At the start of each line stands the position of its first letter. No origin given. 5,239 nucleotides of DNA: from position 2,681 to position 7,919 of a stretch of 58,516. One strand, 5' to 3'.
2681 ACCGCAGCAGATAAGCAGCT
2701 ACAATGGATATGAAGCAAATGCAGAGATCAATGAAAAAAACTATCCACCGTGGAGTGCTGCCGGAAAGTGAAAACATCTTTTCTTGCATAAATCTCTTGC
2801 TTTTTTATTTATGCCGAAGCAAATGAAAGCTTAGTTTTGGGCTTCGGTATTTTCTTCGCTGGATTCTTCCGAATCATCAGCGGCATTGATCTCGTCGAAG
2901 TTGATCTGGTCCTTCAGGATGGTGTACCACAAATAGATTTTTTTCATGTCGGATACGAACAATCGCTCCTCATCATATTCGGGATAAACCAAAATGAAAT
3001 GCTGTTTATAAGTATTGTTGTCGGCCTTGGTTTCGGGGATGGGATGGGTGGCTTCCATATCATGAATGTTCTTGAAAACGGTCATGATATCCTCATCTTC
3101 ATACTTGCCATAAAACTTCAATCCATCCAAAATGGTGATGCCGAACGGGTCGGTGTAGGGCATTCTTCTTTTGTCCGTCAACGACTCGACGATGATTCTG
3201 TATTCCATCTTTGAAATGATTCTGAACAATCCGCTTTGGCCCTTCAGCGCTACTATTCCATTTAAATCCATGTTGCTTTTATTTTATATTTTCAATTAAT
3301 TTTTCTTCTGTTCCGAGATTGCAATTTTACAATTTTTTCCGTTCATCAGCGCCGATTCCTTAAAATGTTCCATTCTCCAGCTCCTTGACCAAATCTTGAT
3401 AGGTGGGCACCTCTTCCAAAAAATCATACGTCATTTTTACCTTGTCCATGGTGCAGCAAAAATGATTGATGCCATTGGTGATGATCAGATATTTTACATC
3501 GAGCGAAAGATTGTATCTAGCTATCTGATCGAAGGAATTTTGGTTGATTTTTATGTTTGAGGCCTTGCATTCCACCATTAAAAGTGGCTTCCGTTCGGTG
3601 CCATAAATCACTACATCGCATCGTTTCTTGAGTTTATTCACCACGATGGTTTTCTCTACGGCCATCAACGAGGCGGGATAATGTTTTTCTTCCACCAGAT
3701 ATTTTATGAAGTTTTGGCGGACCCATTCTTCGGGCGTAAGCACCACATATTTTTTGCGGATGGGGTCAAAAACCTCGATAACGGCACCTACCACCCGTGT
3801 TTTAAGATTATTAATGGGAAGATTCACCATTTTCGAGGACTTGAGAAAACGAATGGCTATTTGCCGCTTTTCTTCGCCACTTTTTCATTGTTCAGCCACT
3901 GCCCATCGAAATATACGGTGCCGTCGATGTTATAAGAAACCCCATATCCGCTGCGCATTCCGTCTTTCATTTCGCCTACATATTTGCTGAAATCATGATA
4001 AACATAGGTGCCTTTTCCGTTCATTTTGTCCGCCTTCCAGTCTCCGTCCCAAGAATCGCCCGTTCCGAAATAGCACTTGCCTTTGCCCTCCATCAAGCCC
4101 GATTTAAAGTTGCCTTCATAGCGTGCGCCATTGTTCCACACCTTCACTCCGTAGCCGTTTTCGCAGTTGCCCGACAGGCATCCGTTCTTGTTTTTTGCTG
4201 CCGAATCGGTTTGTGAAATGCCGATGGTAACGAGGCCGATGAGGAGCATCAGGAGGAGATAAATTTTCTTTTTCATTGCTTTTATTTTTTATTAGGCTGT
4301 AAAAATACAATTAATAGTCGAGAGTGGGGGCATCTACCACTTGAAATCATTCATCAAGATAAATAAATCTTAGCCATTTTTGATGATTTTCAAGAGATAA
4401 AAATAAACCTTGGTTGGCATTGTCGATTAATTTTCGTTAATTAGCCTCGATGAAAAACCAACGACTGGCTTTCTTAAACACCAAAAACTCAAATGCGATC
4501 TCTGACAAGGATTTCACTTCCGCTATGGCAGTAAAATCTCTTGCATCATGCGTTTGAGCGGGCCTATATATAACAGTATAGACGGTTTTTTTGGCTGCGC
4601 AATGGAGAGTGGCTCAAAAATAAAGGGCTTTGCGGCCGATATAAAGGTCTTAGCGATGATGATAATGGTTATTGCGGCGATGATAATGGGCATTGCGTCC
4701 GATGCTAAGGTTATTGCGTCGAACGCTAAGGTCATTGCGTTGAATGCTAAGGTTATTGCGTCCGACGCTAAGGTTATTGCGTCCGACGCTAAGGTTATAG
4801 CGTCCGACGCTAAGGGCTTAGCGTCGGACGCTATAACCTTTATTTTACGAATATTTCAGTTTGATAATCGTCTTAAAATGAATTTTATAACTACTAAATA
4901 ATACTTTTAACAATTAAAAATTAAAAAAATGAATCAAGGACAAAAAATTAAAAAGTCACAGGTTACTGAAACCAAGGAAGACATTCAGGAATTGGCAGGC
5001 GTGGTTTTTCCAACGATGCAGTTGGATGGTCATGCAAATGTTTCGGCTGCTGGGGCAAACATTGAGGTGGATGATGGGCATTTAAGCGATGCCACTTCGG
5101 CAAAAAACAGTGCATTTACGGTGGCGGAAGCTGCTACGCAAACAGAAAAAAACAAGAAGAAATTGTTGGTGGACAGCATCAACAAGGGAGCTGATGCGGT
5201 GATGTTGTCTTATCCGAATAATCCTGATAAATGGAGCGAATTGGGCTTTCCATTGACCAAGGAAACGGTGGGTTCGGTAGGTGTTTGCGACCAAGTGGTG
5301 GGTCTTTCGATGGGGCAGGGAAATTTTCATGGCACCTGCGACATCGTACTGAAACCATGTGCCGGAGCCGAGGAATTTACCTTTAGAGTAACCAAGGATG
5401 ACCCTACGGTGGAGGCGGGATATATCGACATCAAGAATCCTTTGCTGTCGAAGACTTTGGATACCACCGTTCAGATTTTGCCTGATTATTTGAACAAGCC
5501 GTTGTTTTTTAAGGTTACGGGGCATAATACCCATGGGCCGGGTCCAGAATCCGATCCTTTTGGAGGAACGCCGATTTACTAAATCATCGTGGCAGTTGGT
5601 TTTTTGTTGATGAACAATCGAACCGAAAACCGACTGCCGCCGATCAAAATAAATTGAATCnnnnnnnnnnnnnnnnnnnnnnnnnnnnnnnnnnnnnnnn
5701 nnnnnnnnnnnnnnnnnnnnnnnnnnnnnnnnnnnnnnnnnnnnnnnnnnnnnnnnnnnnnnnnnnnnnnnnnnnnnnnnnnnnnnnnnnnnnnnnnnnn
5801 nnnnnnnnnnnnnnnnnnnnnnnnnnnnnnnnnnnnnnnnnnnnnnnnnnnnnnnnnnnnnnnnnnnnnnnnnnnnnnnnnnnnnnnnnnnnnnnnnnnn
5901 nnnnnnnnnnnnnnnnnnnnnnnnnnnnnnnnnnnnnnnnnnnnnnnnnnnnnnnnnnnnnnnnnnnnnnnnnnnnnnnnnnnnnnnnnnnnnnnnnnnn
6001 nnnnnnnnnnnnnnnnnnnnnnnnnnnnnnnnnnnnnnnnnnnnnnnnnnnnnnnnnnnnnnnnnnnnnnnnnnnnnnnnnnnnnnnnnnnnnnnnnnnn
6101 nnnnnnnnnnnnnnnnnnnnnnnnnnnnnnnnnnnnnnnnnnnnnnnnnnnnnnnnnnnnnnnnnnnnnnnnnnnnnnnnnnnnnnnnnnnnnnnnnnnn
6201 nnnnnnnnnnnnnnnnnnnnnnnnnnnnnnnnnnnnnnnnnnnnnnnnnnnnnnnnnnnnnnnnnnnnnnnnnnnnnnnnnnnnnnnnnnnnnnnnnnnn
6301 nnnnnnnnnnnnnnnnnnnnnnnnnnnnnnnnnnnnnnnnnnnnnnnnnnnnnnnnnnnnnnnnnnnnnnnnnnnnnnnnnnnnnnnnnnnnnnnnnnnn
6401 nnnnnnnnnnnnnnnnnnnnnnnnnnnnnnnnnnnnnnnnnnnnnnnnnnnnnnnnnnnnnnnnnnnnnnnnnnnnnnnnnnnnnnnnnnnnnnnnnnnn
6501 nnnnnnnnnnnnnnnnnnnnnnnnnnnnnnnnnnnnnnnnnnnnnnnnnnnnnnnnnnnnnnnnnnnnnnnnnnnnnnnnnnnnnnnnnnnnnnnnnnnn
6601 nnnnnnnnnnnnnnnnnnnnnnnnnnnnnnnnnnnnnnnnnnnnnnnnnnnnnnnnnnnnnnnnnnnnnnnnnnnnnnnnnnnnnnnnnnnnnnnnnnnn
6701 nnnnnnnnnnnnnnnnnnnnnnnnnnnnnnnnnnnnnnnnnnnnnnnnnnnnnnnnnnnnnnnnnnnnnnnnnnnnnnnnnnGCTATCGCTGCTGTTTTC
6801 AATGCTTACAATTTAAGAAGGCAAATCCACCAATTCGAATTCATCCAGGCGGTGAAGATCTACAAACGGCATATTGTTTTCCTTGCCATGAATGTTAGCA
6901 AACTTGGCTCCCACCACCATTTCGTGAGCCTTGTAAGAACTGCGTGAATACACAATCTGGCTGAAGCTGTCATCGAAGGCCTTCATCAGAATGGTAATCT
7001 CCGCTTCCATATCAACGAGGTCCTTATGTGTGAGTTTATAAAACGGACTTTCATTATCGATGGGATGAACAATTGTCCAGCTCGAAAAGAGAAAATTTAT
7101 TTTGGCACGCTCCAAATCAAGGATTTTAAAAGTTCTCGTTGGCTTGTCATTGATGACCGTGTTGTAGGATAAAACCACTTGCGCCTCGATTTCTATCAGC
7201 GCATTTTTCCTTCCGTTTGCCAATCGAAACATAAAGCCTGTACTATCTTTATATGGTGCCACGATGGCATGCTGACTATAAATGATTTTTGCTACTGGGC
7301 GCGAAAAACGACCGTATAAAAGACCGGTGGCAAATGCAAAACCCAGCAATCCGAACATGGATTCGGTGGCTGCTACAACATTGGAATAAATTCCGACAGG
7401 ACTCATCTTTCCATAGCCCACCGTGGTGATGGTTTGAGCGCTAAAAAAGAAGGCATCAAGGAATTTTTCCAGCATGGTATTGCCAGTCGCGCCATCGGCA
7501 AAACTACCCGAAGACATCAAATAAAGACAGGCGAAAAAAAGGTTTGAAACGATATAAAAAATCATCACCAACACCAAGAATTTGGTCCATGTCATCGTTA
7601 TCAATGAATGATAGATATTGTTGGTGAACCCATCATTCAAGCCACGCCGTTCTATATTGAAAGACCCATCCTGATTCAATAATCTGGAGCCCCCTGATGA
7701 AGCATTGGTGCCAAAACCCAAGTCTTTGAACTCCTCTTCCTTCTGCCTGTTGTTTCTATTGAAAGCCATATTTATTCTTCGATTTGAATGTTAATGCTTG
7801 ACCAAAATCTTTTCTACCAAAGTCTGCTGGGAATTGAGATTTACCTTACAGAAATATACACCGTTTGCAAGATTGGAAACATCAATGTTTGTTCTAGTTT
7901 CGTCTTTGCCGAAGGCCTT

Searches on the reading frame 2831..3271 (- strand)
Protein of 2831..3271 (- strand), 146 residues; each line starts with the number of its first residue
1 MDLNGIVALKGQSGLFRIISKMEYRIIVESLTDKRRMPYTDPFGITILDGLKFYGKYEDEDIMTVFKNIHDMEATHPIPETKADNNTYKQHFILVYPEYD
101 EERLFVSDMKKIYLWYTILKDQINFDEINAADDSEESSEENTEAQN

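Call 72: search_protein_families(library=pfam, proteins=[window:2831-3271:-], max_evalue=0.0001)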
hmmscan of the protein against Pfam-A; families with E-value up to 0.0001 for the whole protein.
window:2831-3271:- (146 aa): 2 families
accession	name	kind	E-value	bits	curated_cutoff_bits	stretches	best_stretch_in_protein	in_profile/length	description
PF21186.2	DUF6852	-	2.5e-13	50.9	27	1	54-119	4-71/71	Domain of unknown function (DUF6852)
PF18347.7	DUF5606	-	1.5e-08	35.1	25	1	3-39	1-37/46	Domain of unknown function (DUF5606)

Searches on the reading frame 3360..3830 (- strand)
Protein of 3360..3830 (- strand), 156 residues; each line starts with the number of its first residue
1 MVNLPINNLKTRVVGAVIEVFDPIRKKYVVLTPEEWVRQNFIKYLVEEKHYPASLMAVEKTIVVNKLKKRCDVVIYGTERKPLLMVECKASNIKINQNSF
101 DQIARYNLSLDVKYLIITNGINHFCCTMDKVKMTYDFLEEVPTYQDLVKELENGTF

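Call 72: search_protein_families(library=pfam, proteins=[window:3360-3830:-], max_evalue=0.0001)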
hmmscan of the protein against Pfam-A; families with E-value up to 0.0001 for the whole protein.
window:3360-3830:- (156 aa): 2 families
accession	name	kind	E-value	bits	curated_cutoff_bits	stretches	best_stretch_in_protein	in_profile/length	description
PF13588.12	HSDR_N_2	-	1.3e-40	138.3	25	1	33-142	1-110/110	Type I restriction enzyme R protein N terminus (HSDR_N)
PF04313.20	HSDR_N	-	2.3e-05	24.8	25.1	1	64-128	121-192/198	Type I restriction enzyme R protein N terminus (HSDR_N)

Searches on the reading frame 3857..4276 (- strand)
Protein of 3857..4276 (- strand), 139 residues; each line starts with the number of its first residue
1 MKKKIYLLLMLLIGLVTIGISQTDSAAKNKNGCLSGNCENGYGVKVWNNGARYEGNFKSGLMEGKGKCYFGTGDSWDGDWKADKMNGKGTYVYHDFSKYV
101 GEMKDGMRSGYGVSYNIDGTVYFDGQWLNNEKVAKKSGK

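Call 72: search_protein_families(library=pfam, proteins=[window:3857-4276:-], max_evalue=0.0001)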
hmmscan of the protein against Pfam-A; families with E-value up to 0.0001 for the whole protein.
window:3857-4276:- (139 aa): 1 family
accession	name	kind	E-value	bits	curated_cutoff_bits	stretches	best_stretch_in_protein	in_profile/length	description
PF02493.26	MORN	-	1.4e-17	62.8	22.5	2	53-74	1-22/23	MORN repeat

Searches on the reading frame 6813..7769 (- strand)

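Call 72: search_protein_families(library=pfam, proteins=[window:6813-7769:-], max_evalue=0.0001)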
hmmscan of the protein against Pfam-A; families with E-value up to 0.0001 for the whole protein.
window:6813-7769:- (318 aa): 4 families
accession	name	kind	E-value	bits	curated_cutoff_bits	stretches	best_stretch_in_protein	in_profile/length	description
PF17655.7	IRK_C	-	2e-21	76.9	22.5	1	162-317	1-162/174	Inward rectifier potassium channel C-terminal domain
PF07885.22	Ion_trans_2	-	1e-07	32.1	22.5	1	74-151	8-73/79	Ion channel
PF01007.26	IRK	-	1.1e-07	32.2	22.7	1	32-158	2-141/141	Inward rectifier potassium channel transmembrane domain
PF00520.37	Ion_trans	-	5.4e-05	23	25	1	64-152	136-230/241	Ion transport protein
